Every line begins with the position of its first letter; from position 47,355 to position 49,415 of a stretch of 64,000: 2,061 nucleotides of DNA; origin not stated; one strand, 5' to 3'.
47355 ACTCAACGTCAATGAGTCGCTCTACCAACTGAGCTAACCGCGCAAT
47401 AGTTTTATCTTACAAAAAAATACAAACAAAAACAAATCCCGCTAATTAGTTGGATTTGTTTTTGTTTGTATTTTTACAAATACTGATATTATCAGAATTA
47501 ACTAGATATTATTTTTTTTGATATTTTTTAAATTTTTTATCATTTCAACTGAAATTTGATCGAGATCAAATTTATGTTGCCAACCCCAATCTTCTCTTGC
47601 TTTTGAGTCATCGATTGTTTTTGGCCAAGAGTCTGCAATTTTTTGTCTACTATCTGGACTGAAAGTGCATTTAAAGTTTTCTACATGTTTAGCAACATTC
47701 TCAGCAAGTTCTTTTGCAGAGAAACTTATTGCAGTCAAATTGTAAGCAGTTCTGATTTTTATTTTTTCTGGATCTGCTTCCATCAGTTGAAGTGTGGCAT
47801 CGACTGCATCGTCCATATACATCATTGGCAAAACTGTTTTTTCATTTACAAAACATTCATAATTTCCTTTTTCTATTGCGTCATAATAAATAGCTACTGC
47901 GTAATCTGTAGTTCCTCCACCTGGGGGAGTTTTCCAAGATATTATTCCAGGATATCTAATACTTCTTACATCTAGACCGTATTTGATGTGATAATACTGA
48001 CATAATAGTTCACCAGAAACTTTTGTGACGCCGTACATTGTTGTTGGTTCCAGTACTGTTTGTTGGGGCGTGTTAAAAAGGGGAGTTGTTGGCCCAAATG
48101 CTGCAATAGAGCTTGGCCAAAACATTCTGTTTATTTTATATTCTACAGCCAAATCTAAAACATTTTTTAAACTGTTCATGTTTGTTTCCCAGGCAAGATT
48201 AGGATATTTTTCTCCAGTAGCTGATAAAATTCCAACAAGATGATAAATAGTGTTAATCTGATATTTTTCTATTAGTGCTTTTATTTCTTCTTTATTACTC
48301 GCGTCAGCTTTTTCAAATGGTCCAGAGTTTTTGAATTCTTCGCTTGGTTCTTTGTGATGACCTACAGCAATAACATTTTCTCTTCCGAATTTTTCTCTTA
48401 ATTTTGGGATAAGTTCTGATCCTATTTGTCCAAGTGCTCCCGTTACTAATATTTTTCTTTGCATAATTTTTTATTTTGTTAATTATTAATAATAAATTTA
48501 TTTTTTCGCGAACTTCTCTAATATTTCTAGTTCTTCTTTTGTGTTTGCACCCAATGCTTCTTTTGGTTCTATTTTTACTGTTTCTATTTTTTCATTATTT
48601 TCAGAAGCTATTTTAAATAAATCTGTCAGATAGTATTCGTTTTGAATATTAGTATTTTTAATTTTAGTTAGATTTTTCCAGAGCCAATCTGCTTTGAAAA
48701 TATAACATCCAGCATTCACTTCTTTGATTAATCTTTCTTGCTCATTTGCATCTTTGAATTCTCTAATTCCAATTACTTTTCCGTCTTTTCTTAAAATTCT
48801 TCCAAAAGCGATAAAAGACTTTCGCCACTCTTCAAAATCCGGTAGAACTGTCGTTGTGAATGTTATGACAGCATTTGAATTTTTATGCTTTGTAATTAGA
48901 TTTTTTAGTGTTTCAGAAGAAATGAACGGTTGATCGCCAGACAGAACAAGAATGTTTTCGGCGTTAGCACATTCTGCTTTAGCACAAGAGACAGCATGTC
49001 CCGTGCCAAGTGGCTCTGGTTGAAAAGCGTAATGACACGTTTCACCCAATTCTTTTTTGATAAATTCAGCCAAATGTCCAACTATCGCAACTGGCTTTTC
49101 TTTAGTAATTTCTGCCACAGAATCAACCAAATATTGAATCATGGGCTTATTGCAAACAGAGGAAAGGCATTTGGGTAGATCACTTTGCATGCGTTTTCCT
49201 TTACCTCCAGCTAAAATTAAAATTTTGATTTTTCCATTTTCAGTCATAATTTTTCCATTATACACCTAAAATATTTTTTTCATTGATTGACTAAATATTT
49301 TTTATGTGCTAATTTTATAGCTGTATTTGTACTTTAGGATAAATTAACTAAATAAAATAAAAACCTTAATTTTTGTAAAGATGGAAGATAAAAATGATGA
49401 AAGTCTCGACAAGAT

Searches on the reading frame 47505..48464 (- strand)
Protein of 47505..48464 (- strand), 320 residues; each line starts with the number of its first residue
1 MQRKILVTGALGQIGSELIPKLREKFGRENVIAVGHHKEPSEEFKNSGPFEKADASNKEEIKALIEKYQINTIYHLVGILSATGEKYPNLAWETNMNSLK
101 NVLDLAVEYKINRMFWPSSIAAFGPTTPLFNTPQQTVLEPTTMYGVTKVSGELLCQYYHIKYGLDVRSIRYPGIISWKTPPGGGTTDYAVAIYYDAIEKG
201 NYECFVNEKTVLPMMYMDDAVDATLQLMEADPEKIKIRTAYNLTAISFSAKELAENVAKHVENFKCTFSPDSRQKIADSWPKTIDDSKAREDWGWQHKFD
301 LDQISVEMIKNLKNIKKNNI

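Call 10: search_protein_families(library=pfam, proteins=[window:47505-48464:-], max_evalue=0.001)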
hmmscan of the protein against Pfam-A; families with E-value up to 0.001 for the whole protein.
window:47505-48464:- (320 aa): 8 families
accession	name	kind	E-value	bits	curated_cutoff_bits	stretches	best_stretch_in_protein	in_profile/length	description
PF01370.27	Epimerase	-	8e-30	104.4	20.9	1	5-231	1-228/240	NAD dependent epimerase/dehydratase family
PF16363.11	GDP_Man_Dehyd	-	3.9e-21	76.3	27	1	6-308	1-332/332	GDP-mannose 4,6 dehydratase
PF01073.25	3Beta_HSD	-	4e-09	36.3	22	1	6-148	1-150/280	3-beta hydroxysteroid dehydrogenase/isomerase family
PF02719.21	Polysacc_synt_2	-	4.7e-09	36.3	20.2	1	5-159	1-153/293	Polysaccharide biosynthesis protein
PF04321.23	RmlD_sub_bind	-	5.5e-09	36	27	1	4-158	2-139/287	RmlD substrate binding domain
PF07993.18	NAD_binding_4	-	3.9e-08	33.2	20.1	1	69-223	88-257/258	Male sterility protein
PF13460.12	NAD_binding_10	-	6e-05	23.4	27.2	1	9-139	1-118/184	NAD(P)H-binding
PF01118.30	Semialdhyde_dh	-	0.00096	20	26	0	4-152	1-116/121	Semialdehyde dehydrogenase, NAD binding domain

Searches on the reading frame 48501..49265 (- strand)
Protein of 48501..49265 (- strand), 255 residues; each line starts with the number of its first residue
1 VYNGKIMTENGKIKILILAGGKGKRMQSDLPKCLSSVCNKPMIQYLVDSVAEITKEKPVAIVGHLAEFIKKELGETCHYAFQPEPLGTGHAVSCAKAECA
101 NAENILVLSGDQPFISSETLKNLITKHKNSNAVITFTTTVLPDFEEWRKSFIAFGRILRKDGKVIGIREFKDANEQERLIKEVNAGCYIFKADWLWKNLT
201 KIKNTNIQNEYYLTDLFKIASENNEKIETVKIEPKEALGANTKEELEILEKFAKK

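Call 30: search_protein_families(library=pfam, proteins=[window:48501-49265:-], max_evalue=0.001)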
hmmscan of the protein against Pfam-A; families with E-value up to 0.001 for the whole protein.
window:48501-49265:- (255 aa): 4 families
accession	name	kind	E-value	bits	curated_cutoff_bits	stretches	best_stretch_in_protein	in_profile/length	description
PF12804.13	NTP_transf_3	-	6.4e-19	69.1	27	1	16-136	2-120/160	MobA-like NTP transferase domain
PF00483.29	NTP_transferase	-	1.5e-16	61.1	21.2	1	16-225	3-214/245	Nucleotidyl transferase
PF02348.25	CTP_transf_3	-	1.7e-07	31.7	22.6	1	32-164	16-151/217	Cytidylyltransferase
PF01128.25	IspD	-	1.3e-06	28.7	27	1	14-134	2-125/221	2-C-methyl-D-erythritol 4-phosphate cytidylyltransferase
